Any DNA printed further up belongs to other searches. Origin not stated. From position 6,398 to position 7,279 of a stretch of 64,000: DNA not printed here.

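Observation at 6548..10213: RND efflux permease reads in-frame into a DctQ TRAP small-permease module (1221-aa ORF, no stop between them)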

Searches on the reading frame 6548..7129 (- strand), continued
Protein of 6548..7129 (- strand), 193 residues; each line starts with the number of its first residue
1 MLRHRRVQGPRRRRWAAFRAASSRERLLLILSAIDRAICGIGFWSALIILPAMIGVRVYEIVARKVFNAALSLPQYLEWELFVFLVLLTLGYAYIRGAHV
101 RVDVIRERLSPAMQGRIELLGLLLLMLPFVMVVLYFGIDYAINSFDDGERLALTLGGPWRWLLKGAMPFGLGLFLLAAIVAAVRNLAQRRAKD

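Call 55: search_protein_families(library=pfam, proteins=[L035:13111-14184:+, L035:14190-16850:+, L035:12545-13114:+, L055:5611-8463:+, L055:9351-9785:+, L028:7970-9883:-, L028:7013-7927:+, L089:4145-6508:-, L038:1549-1986:+, L033:5501-6733:+], max_evalue=0.001)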
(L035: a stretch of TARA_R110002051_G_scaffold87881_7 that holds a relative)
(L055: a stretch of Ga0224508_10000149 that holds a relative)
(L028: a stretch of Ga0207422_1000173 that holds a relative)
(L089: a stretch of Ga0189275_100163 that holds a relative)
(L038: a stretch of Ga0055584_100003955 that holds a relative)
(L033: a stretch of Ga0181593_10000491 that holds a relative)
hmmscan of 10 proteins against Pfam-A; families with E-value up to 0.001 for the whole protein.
L035:13111-14184:+ (357 aa): 1 family
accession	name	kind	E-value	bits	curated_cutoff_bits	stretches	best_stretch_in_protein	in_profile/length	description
PF04290.18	DctQ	-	3.1e-11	43.7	28.3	1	198-325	6-129/132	Tripartite ATP-independent periplasmic transporters, DctQ component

L035:14190-16850:+ (886 aa): 1 family
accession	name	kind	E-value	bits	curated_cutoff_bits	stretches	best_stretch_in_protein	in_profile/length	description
PF06808.19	DctM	-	7e-57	193.5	23.8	3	12-187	5-157/413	Tripartite ATP-independent periplasmic transporter, DctM component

L035:12545-13114:+ (189 aa): 0 families

L055:5611-8463:+ (950 aa): 6 families
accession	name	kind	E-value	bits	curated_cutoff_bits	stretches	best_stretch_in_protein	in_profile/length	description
PF07517.20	SecA_DEAD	-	3.7e-130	433.8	24.6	1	37-417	4-289/290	SecA DEAD-like domain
PF21090.3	P-loop_SecA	-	5.4e-90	300.9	27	1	433-636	1-204/205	SecA P-loop domain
PF07516.18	SecA_SW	-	2.5e-66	224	26.7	1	639-848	1-197/200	SecA Wing and Scaffold domain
PF01043.26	SecA_PP_bind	-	7.4e-42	142.8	23.5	1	260-374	2-110/110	SecA preprotein cross-linking domain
PF02810.21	SEC-C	-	2.8e-10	40.3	20.4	1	931-949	1-19/19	SEC-C motif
PF00270.35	DEAD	-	1.4e-06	28.6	26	1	127-246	18-133/167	DEAD/DEAH box helicase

L055:9351-9785:+ (144 aa): 3 families
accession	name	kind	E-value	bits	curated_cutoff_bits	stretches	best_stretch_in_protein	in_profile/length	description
PF09278.17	MerR-DNA-bind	-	1.4e-20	74.1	25.4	1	49-113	1-65/65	MerR, DNA binding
PF13411.12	MerR_1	-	7.3e-19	68.1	21.6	1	6-73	1-67/69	MerR HTH family regulatory protein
PF00376.29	MerR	-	1.5e-12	47.5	28.2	1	7-44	1-38/38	MerR family regulatory protein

L028:7970-9883:- (637 aa): 7 families
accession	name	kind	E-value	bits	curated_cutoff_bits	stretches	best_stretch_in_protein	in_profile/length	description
PF03704.23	BTAD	-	6.6e-20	72.4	22.1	1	139-264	26-146/146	Bacterial transcriptional activator domain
PF14559.12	TPR_19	-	7.3e-08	33.1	25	1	476-532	5-61/68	Tetratricopeptide repeat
PF07719.23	TPR_2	-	2.1e-06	27.8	27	0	496-522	1-27/34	Tetratricopeptide repeat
PF13431.12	TPR_17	-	4.1e-06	27.1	24.4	1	486-516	3-33/34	Tetratricopeptide repeat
PF23914.1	TPR_CcmH_CycH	-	1.2e-05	25.6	42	0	476-515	64-103/158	Cytochrome c-type biogenesis protein H TPR domain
PF13181.12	TPR_8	-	1.5e-05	25.2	25.7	0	222-253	2-33/34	Tetratricopeptide repeat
PF00486.34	Trans_reg_C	-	1.7e-05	25.2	26.2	1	51-105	8-61/77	Transcriptional regulatory protein, C terminal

L028:7013-7927:+ (304 aa): 1 family
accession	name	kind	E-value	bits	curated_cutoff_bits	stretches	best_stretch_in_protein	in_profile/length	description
PF00296.26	Bac_luciferase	-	4.6e-26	92.3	27.9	1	25-279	16-314/314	Luciferase-like monooxygenase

L089:4145-6508:- (787 aa): 4 families
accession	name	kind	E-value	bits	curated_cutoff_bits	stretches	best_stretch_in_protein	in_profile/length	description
PF00122.25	E1-E2_ATPase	-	1.5e-59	201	28.1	1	272-453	2-180/181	E1-E2 ATPase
PF00702.32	Hydrolase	-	9.5e-37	127.7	26.4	1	470-687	1-191/191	haloacid dehalogenase-like hydrolase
PF19335.5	HMBD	-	4.1e-26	91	23.6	2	16-42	1-27/28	Heavy metal binding domain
PF08282.18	Hydrolase_3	-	9.2e-07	29.3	20.9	1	660-717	196-253/255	haloacid dehalogenase-like hydrolase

L038:1549-1986:+ (145 aa): 3 families
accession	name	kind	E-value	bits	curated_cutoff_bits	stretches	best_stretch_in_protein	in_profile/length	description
PF09278.17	MerR-DNA-bind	-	1.7e-21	77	25.4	1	50-114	1-65/65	MerR, DNA binding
PF13411.12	MerR_1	-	4.9e-19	68.6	21.6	1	7-74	1-67/69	MerR HTH family regulatory protein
PF00376.29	MerR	-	3.6e-13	49.5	28.2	1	8-45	1-38/38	MerR family regulatory protein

L033:5501-6733:+ (410 aa): 1 family
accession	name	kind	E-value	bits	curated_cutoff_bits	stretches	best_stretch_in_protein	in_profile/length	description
PF00067.27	p450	-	7e-23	81.6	22.8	1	197-373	212-426/462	Cytochrome P450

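Call 57: find_homologous_proteins(query=P0265, max_evalue=1e-20)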
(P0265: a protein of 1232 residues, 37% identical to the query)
Query P0265 (1232 aa): 6457 proteins with E <= 1e-20 among 8000 candidates; the best 120 are listed.
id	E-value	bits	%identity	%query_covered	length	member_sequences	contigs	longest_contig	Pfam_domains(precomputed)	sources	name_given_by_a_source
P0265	0.0e+0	2686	100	100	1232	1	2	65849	PF04290.19,PF00873.26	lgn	-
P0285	0.0e+0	2029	75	99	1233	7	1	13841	PF04290.19,PF00873.26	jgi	-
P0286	0.0e+0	1696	67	95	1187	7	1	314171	PF04290.19,PF00873.26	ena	-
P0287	0.0e+0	1557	59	99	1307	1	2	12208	PF04290.19,PF00873.26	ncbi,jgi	ncbi:MAG: multidrug efflux pump [Gammaproteobacteria bacterium]|jgi:multidrug efflux pump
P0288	0.0e+0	1557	59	99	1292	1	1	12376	PF04290.19,PF00873.26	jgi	jgi:multidrug efflux pump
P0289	0.0e+0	1473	57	99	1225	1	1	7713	PF04290.19,PF00873.26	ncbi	ncbi:MAG: efflux RND transporter permease subunit [Pseudomonadota bacterium]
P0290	0.0e+0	1426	55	99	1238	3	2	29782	PF04290.19,PF00873.26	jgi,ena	-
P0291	0.0e+0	1317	51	99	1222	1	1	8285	PF04290.19,PF00873.26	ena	-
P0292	0.0e+0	1030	42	98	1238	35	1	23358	PF04290.19,PF00873.26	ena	-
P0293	1.8e-284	965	43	85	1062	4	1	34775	PF03176.22,PF00873.26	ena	-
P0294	1.6e-282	959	44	83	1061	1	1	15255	PF00873.26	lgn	-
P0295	1.0e-281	956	43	85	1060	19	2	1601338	PF03176.22,PF00873.26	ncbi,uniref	ncbi:efflux RND transporter permease subunit [Oceanibaculum nanhaiense]|uniref:efflux RND transporte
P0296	2.7e-281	955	44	83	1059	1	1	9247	PF00873.26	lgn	-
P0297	1.7e-279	949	44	83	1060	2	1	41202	PF00873.26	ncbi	-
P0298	1.9e-279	949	45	81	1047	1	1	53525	PF00873.26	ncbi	-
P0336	1.1e-274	933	44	84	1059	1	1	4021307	PF00873.26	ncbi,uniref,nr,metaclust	ncbi:efflux RND transporter permease subunit [Magnetospira sp. QH-2]|uniref:efflux RND transporter p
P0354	5.2e-273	927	45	84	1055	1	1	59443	PF00873.26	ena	-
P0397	1.3e-271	923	43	83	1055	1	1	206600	PF00873.26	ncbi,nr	ncbi:MAG: efflux RND transporter permease subunit [Alphaproteobacteria bacterium]|nr:efflux RND tran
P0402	2.4e-271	922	43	83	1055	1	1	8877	PF00873.26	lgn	-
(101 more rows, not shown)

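Call 58: search_protein_families(library=pfam, proteins=[L089:9235-9672:-, L089:8666-9016:+, L089:8041-8547:-, L089:12375-12749:+, L089:12760-13140:+, L038:4020-4469:+, L038:4546-5019:+, L035:7895-9235:-, L035:9258-9593:-, L021:8542-8892:+], max_evalue=0.001)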
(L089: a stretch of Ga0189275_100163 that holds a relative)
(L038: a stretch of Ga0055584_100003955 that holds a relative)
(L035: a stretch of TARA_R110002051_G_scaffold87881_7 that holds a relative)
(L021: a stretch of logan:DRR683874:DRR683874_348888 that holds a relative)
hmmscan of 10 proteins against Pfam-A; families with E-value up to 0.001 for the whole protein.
L089:9235-9672:- (145 aa): 3 families
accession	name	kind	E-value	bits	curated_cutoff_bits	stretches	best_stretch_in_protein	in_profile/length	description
PF13411.12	MerR_1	-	2.3e-21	76.1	21.6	1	2-68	1-66/69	MerR HTH family regulatory protein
PF09278.17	MerR-DNA-bind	-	1.3e-16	61.4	25.4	1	45-109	1-65/65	MerR, DNA binding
PF00376.29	MerR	-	1.1e-15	57.5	28.2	1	3-40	1-38/38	MerR family regulatory protein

L089:8666-9016:+ (116 aa): 0 families

L089:8041-8547:- (168 aa): 2 families
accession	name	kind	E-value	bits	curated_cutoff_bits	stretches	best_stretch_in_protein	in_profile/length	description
PF13683.12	rve_3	-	4.7e-30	103.6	26.5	1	90-155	2-67/67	Integrase core domain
PF00665.32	rve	-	7.9e-19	68.3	32.6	1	14-101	12-102/102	Integrase core domain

L089:12375-12749:+ (124 aa): 0 families

L089:12760-13140:+ (126 aa): 1 family
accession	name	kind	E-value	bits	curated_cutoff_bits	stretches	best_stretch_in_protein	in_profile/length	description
PF09851.14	SHOCT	-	8.5e-10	38.5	27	1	99-124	2-27/28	Short C-terminal domain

L038:4020-4469:+ (149 aa): 1 family
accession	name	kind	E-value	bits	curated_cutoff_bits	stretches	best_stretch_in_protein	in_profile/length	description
PF04214.18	DUF411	-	2.3e-26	91.7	27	1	73-120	1-48/48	Protein of unknown function, DUF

L038:4546-5019:+ (157 aa): 1 family
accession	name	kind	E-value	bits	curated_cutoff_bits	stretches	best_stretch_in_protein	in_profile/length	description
PF01252.23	Peptidase_A8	-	6.5e-32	111.1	25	1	11-147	1-140/142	Signal peptidase (SPase) II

L035:7895-9235:- (446 aa): 0 families

L035:9258-9593:- (111 aa): 1 family
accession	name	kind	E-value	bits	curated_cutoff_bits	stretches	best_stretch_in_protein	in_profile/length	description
PF07045.17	DUF1330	-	4.5e-24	85.1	23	1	4-97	1-94/94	Domain of unknown function (DUF1330)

L021:8542-8892:+ (116 aa): 0 families
